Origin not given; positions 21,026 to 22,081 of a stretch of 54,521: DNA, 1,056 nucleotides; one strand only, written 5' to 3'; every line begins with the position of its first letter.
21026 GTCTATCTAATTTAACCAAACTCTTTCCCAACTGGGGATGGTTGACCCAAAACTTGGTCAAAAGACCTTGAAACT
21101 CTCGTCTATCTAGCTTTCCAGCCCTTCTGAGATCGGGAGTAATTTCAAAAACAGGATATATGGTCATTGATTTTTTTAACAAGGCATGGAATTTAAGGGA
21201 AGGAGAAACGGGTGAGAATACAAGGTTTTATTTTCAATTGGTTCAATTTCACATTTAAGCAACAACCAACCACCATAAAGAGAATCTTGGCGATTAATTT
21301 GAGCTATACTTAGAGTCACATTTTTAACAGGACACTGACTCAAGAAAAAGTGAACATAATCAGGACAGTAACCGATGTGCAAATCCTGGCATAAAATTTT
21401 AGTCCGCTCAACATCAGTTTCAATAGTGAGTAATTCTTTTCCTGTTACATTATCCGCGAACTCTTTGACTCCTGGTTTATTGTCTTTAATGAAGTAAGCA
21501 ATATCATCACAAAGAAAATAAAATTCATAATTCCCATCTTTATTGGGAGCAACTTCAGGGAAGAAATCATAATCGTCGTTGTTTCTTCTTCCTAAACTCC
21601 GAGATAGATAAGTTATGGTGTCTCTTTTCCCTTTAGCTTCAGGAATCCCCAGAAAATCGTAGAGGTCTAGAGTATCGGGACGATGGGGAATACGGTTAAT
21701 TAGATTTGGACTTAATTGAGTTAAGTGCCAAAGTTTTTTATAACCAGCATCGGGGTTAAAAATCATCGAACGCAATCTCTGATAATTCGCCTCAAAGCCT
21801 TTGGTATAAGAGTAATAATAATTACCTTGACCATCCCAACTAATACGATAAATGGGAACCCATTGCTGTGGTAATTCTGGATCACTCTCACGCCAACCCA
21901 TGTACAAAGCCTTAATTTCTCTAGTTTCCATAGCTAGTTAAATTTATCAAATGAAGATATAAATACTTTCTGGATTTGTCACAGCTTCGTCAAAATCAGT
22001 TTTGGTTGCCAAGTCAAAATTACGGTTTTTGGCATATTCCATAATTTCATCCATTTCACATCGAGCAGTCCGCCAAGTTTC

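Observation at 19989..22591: AbiEi-like regulator + HipS-like/HIRAN-type protein + N-terminally truncated HipA-like kinase: a possible new tripartite toxin-antitoxin or defence module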

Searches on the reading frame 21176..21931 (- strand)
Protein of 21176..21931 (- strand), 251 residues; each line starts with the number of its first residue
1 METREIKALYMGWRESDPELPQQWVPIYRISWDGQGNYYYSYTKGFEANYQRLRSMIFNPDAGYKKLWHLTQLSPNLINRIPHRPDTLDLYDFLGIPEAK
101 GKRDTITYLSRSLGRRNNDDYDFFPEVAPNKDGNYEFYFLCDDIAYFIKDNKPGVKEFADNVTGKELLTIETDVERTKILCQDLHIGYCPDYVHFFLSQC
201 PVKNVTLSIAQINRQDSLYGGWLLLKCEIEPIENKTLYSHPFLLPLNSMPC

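Call 3: search_protein_families(library=pfam, proteins=[window:21176-21931:-], max_evalue=1)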
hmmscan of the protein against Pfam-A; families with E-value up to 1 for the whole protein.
window:21176-21931:- (251 aa): 0 families

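Call 4: search_protein_families(library=ncbifam, proteins=[window:21176-21931:-], max_evalue=1)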
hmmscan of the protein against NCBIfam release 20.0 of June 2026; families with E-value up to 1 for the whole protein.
window:21176-21931:- (251 aa): 0 families

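Call 5: search_protein_families(library=padloc, proteins=[window:21176-21931:-], max_evalue=1)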
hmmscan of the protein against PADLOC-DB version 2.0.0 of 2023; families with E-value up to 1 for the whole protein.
window:21176-21931:- (251 aa): 5 families
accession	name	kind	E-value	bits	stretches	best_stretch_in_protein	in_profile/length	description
PDLC04347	PDC-M03B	-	1.2e-21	75.5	1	6-231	4-227/245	-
PDLC04348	PDC-M03B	-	6.3e-13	47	1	6-230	4-227/248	-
PDLC04349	PDC-M03B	-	3e-06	25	1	7-214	8-215/232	-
PDLC04346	PDC-M03B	-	0.00015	19.5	1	73-155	19-105/262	-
PDLC04350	PDC-M03B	-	0.00019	18.8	1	7-173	2-159/280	-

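Call 14: find_homologous_proteins(query=window:21176-21931:-)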
Query window:21176-21931:- (251 aa): 6 proteins with E <= 0.001 among 126 candidates.
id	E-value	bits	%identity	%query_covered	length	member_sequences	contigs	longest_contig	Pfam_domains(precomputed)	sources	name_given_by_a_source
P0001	3.0e-175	599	100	100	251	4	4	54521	-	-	-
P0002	2.2e-122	426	71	100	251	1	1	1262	-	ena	-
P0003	1.8e-121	423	71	100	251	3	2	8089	-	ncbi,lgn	-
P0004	2.7e-116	406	71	96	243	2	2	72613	-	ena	-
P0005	3.6e-109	383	66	100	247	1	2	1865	-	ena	-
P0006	2.1e-108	380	66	100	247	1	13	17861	-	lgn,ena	-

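Call 17: find_encoding_contigs(protein=P0004, flank=6000, max_places=3)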
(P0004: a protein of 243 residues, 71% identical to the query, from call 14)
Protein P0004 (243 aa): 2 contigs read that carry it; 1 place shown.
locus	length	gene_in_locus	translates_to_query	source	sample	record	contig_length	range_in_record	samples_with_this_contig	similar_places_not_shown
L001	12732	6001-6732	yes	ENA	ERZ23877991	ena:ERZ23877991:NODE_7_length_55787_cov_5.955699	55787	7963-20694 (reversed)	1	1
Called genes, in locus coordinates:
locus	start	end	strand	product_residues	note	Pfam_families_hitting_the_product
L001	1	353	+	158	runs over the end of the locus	-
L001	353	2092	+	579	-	PF01551:Peptidase_M23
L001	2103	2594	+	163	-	-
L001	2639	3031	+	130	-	-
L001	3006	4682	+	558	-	PF02534:T4SS-DNA_transf, PF10412:TrwB_AAD_bind, PF12696:TraG-D_C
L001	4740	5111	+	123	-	-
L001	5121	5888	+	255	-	-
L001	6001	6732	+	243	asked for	-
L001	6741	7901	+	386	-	PF07804:HipA_C (weak)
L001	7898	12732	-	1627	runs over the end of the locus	PF08751:TrwC, PF01443:Viral_helicase1 (faint), PF13245:AAA_19, PF13604:AAA_30, PF22232:TraI_hel_assoc_N, PF12965:DUF3854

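Call 18: find_encoding_contigs(protein=P0006, flank=6000, max_places=4)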
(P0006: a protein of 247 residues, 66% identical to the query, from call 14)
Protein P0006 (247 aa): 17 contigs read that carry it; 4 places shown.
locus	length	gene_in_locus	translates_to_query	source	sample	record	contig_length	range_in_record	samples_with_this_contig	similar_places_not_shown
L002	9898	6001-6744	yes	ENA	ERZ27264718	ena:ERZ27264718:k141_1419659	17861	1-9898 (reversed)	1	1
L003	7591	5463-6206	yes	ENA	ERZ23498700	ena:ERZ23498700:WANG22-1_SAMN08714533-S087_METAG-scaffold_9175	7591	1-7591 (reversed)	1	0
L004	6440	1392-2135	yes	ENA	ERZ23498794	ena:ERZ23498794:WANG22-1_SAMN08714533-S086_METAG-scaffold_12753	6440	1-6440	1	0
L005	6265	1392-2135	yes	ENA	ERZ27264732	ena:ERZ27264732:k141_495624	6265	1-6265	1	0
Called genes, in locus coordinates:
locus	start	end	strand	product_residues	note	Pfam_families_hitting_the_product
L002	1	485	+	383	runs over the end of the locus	PF00355:Rieske, PF00848:Ring_hydroxyl_A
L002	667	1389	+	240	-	PF13612:DDE_Tnp_1_3, PF01609:DDE_Tnp_1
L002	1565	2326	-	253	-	-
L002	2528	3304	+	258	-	PF00142:Fer4_NifH (faint), PF01656:CbiA, PF02374:ArsA_ATPase, PF06564:CBP_BcsQ, PF09140:MipZ (faint), PF10609:ParA, PF13614:AAA_31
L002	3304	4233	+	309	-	PF02195:ParB_N, PF17762:HTH_ParB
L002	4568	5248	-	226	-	-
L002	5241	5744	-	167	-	-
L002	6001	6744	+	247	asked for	-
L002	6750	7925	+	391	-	PF07804:HipA_C (weak)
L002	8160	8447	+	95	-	-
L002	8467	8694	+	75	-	-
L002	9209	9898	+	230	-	?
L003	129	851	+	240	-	PF13612:DDE_Tnp_1_3, PF01609:DDE_Tnp_1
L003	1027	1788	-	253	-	-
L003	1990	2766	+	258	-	PF00142:Fer4_NifH (faint), PF01656:CbiA, PF02374:ArsA_ATPase, PF06564:CBP_BcsQ, PF09140:MipZ (faint), PF10609:ParA, PF13614:AAA_31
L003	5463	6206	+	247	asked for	-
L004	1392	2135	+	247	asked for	-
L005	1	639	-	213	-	?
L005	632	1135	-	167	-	-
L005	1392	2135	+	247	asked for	-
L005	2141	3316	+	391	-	PF07804:HipA_C (weak)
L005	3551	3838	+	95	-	-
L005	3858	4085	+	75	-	-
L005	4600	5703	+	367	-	PF02899:Phage_int_SAM_1 (faint), PF00589:Phage_integrase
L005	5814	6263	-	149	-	?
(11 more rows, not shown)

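Call 21: search_protein_families(library=padloc, proteins=[L002:4568-5248:-, L002:5241-5744:-, L001:5121-5888:+, L001:4740-5111:+, L002:8160-8447:+, L002:8467-8694:+], max_evalue=0.01)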
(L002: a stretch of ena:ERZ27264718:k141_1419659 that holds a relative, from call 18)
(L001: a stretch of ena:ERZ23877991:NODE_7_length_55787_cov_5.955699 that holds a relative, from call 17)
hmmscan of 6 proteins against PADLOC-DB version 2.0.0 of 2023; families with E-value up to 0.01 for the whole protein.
L002:4568-5248:- (226 aa): 2 families
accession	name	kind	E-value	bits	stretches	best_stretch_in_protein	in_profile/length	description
PDLC04516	PDC-M21B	-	1.5e-53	179.9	1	5-224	8-230/234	-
PDLC02298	AbiEii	-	0.00018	19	0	22-79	27-77/220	AbiEii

L002:5241-5744:- (167 aa): 1 family
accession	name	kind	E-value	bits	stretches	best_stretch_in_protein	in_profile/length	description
PDLC04515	PDC-M21A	-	1.5e-43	146.9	1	20-165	53-202/205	-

L001:5121-5888:+ (255 aa): 0 families

L001:4740-5111:+ (123 aa): 0 families

L002:8160-8447:+ (95 aa): 1 family
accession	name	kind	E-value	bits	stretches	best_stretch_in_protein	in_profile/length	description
PDLC03690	HEase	-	0.0036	14.7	1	29-83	85-139/339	homing endonuclease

L002:8467-8694:+ (75 aa): 2 families
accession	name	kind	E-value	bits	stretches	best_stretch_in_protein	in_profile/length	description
PDLC02281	AbiEi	-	6.8e-29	97.8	1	5-75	2-72/72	AbiEi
PDLC02278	AbiEi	-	1.8e-07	28.8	1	13-67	7-59/66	AbiEi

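Call 31: search_solved_structures(query=A1, max_evalue=10, show_alignments=3)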
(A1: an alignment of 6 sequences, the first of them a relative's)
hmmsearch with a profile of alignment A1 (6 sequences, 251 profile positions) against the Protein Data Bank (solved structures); distinct sequences matched with E-value up to 10: 1.
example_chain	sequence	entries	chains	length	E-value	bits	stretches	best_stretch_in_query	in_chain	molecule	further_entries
7zk1_B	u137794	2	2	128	0.91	12.2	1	6-45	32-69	Llama derived nanobody | Llama nanobody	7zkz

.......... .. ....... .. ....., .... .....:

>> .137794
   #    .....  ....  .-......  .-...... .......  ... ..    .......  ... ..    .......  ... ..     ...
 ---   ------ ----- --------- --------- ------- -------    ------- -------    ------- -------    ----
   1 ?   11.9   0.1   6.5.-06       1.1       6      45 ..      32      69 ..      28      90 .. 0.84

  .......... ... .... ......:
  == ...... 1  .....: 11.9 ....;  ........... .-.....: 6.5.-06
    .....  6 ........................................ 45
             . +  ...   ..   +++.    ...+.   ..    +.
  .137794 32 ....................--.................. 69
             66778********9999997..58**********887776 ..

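Call 41: search_protein_representatives(alignment_id=A1)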
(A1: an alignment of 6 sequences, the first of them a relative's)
Query: 6 sequences, 251 profile positions. Proteins with E-value up to 0.001 (for the whole library): 82; up to 1e-10: 18; up to 1e-30: 8. The best 82 are listed.
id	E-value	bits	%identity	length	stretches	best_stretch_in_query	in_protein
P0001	4.8e-150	514.4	-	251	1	1-251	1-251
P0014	4.1e-67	242.7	-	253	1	3-250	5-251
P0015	9.8e-58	212.0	-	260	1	4-250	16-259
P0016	1.2e-47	179.0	-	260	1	5-250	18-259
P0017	5.4e-44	167.0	-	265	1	6-250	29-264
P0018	6.7e-41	156.8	-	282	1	4-247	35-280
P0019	1.2e-39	152.7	-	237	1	6-197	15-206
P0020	1.2e-31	126.5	-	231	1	38-250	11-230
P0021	4.7e-28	114.7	-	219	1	31-250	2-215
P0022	3.5e-17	79.1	-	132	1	134-250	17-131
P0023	3.0e-15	72.8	-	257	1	2-145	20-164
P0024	1.2e-14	70.8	-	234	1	6-230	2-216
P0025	8.8e-14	68.0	-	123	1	6-112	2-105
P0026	4.4e-13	65.7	-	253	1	5-215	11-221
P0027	8.5e-13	64.8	-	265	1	5-236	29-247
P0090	6.9e-04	35.6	-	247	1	24-224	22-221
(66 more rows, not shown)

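Call 43: search_protein_families(library=pfam, alignment_id=A2, max_evalue=0.1)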
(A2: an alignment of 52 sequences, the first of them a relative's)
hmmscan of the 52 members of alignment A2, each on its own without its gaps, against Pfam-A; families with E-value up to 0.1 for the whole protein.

A. member 1, P0001 (251 aa): 0 families

B. families by the number of members that match (of 52 scanned): 18 families
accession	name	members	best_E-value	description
PF08797.16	HIRAN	27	2.2e-14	HIRAN domain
PF13657.11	Couple_hipA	13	3.5e-07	HipA N-terminal domain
PF13120.11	DUF3974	1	0.0089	Domain of unknown function (DUF3974)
PF03015.24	Sterile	1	0.017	Male sterility protein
PF05303.17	GSKIP_dom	1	0.018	GSKIP domain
PF00692.24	dUTPase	1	0.023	dUTPase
PF01206.22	TusA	1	0.032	Sulfurtransferase TusA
PF23358.1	OST48_MD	1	0.053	OST48 middle domain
PF24406.1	nSTAND_NTPase4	1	0.054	Novel STAND NTPase 4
PF00821.23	PEPCK_GTP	1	0.059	Phosphoenolpyruvate carboxykinase C-terminal P-loop domain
PF23664.1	Ig_Pom152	1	0.065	Nucleoporin pom152-like, immunoglobulin-like domain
PF12265.14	CAF1C_H4-bd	1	0.067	Histone-binding protein RBBP4 or subunit C of CAF1 complex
PF10128.15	OpcA_G6PD_assem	1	0.067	Glucose-6-phosphate dehydrogenase subunit N-terminal domain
PF14882.11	INT_rpt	1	0.068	Integrase repeat unit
PF16294.10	RSB_motif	1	0.077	RNSP1-SAP18 binding (RSB) motif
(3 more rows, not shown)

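Call 44: find_homologous_proteins(query=A2, max_evalue=0.00001)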
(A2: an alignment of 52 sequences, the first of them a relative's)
Query A2 (52 sequences) (251 aa, profile of the alignment): 10 proteins with E <= 0.00001 among 3428 candidates.
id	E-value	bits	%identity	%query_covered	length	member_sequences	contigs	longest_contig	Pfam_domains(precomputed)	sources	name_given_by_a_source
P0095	4.8e-90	320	25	83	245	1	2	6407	PF08797.17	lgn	-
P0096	1.3e-81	292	27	75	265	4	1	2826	PF08797.17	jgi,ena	jgi:hypothetical protein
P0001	2.7e-68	249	100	100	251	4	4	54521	-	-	-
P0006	5.0e-68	248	66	100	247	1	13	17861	-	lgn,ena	-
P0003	9.3e-68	247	71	100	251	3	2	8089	-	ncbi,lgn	-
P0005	2.0e-64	236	66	100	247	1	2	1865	-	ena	-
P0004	1.6e-62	230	71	96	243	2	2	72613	-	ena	-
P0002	2.1e-62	229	71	100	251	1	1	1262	-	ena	-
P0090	1.8e-50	190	23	73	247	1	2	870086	PF13657.12,PF08797.17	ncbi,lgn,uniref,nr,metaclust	ncbi:HIRAN domain-containing protein [Carboxydothermus ferrireducens]|uniref:HIRAN domain-containing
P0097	1.0e-26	112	46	5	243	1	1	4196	PF08797.17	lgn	-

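Call 46: search_solved_structures(query=A2, max_evalue=10, show_alignments=5)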
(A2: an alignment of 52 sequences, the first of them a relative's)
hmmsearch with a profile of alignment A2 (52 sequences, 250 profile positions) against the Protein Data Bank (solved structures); distinct sequences matched with E-value up to 10: 4.
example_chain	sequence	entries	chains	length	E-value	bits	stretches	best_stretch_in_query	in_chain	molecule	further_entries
3k2y_A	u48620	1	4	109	0.0034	20.5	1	141-201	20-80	uncharacterized protein lp_0118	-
9is4_1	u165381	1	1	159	0.39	13.7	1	18-68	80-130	PDZ domain-containing protein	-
2fq3_A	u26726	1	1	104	0.48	13.5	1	61-109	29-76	Transcription regulatory protein SWI3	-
9iox_G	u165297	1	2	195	0.58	13.2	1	18-68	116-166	PDZ domain-containing protein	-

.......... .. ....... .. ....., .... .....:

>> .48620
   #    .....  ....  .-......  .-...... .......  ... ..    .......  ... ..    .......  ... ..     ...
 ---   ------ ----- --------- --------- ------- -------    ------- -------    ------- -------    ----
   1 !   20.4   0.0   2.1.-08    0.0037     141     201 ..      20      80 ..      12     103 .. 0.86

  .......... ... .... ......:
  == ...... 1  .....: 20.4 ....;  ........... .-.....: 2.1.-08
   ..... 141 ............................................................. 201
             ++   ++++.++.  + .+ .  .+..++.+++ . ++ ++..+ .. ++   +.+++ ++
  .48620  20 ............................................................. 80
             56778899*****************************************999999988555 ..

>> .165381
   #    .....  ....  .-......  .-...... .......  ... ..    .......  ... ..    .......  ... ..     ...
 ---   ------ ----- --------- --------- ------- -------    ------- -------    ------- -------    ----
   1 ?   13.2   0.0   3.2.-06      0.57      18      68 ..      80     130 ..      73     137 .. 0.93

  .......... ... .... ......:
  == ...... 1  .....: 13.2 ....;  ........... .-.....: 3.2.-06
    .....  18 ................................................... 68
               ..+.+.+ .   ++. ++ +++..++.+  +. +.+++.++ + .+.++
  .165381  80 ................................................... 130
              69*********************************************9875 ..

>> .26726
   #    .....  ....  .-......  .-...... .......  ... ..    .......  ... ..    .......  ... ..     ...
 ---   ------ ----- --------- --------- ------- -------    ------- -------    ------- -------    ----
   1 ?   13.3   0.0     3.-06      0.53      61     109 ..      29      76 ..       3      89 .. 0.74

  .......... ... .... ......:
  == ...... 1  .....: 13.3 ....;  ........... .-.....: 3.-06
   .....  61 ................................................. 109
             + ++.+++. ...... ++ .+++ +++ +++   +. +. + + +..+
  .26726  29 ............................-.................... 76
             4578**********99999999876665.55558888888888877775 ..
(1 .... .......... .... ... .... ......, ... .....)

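Call 49: find_related_loci(query=A3, collection=genome_contigs, flank=5000)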
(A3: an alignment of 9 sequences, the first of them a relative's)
Query A3 (251 aa) in genome_contigs; peptide patterns used: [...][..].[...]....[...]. (x = any residue, [..] = any of these).
41 stretches matched a pattern, but none encodes a relative of the query by tblastn (E <= 1e-3).

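Call 51: find_encoding_contigs(protein=P0003, flank=6000, max_places=3)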
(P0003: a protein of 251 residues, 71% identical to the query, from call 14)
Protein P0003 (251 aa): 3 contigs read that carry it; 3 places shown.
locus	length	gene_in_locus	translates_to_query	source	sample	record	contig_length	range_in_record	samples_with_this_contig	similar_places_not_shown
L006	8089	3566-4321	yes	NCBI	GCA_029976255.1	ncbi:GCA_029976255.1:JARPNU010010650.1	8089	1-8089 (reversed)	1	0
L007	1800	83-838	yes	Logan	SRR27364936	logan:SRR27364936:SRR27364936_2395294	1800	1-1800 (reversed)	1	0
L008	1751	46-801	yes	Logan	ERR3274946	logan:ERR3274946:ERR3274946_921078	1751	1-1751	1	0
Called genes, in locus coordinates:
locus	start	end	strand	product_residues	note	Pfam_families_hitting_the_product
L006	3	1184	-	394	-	?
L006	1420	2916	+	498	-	-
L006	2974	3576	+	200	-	-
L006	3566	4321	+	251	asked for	-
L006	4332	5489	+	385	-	PF07804:HipA_C (weak)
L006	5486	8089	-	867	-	?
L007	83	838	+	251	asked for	-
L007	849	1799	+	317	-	?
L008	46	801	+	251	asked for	-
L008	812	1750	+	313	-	?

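Call 53: find_encoding_contigs(protein=P0090, flank=5000, max_places=2)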
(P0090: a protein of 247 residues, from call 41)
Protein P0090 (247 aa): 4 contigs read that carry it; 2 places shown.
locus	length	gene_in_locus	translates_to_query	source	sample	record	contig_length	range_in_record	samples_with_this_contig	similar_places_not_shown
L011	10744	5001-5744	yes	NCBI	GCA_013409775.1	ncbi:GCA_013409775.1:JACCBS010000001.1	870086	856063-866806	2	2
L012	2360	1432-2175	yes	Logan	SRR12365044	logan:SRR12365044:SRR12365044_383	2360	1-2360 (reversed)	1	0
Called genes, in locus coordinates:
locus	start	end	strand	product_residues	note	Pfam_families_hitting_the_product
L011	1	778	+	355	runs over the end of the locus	PF12705:PDDEXK_1, PF01930:Cas_Cas4 (weak)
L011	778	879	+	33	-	-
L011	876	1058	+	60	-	-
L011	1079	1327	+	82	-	-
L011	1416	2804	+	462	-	PF01807:Zn_ribbon_DnaG, PF12965:DUF3854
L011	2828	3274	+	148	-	PF04002:RadC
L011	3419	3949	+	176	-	-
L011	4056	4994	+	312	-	PF07804:HipA_C (weak)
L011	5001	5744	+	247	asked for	PF13657:Couple_hipA (weak), PF08797:HIRAN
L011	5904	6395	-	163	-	PF06114:Peptidase_M78 (weak)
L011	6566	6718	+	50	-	PF09388:SpoOE-like (weak)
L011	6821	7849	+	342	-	PF13487:HD_5, PF01966:HD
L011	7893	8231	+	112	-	-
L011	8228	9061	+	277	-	PF00571:CBS, PF00990:GGDEF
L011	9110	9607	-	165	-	-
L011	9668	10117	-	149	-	PF01381:HTH_3, PF12844:HTH_19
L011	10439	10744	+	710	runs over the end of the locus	PF23139:OB_YrrC, PF14490:HHH_RecD2, PF13086:AAA_11 (faint), PF13604:AAA_30, PF13245:AAA_19, PF18335:SH3_13, PF01443:Viral_helicase1 (weak), PF13538:UvrD_C_2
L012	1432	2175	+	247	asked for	PF13657:Couple_hipA (weak), PF08797:HIRAN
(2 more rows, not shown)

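Call 54: search_protein_families(library=padloc, proteins=[L006:2974-3576:+, L006:1420-2916:+, L011:3419-3949:+], max_evalue=0.01)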
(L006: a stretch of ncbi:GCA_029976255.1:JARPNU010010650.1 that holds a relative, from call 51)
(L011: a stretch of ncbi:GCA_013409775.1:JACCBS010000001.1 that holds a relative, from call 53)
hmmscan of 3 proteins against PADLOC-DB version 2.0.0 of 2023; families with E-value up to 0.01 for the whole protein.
L006:2974-3576:+ (200 aa): 18 families
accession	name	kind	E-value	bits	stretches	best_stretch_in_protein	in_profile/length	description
PDLC02265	AbiEi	-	7.6e-52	173.9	1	11-191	5-185/198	AbiEi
PDLC02283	AbiEi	-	1.7e-48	163.1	1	10-190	7-187/201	AbiEi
PDLC02225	AbiEi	-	3.7e-40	135.8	1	11-196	8-187/198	AbiEi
PDLC02245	AbiEi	-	1.8e-20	71.4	1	17-193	7-183/194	AbiEi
PDLC02275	AbiEi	-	3.9e-20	70.6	1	15-189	5-171/184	AbiEi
PDLC02248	AbiEi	-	9.4e-19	65.9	1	18-190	13-184/198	AbiEi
PDLC02239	AbiEi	-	9.6e-18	62.6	1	22-197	11-187/195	AbiEi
PDLC02263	AbiEi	-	2e-16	58.6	1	7-188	47-229/244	AbiEi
PDLC02254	AbiEi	-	2.3e-14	51.5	1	11-189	7-183/197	AbiEi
PDLC02267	AbiEi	-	1.3e-12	45.7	1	36-189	39-184/252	AbiEi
PDLC02238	AbiEi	-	2.5e-09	35.2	1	23-169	3-143/180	AbiEi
PDLC02249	AbiEi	-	2.6e-06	25.4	1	18-192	14-178/184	AbiEi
PDLC02228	AbiEi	-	2.8e-06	24.8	1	18-186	36-191/216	AbiEi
PDLC02276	AbiEi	-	4.8e-06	24.3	1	29-154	27-157/270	AbiEi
PDLC02253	AbiEi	-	0.00062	17.9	1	18-93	13-85/112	AbiEi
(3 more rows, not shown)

L006:1420-2916:+ (498 aa): 0 families

L011:3419-3949:+ (176 aa): 0 families

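Call 55: predict_structure(alignment_id=A2)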
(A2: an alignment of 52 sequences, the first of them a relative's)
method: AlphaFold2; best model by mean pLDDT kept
length: 251 residues; sequences in the alignment: 52
mean_pLDDT: 94.7   pTM: 0.91
mean pLDDT of the five models: 94.7, 94.7, 93.8, 93.7, 92.4
residues with pLDDT >= 90: 228; 70-90: 20; 50-70: 3; < 50: 0
segments of 3 or more residues with pLDDT < 50: none
pLDDT, mean of each block of 10 residues (from residue 1): 83 93 95 95 98 92 94 92 93 96 95 91 96 97 97 97 98 97 98 97 98 95 97 92 96 71
secondary structure, 60 per line:
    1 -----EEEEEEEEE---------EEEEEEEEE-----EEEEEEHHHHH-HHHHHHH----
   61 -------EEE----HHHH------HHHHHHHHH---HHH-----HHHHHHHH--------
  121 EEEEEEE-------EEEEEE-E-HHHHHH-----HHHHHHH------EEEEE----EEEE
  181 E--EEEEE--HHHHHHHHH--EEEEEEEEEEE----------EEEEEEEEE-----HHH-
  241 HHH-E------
elements in order: E6-14 E24-32 E38-43 H44-48 H50-56 E68-70 H75-78 H85-93 H105-112 E121-127 E135-140 H144-149 H155-161 E168-172 E177-181 E184-188 H191-199 E202-212 E223-231
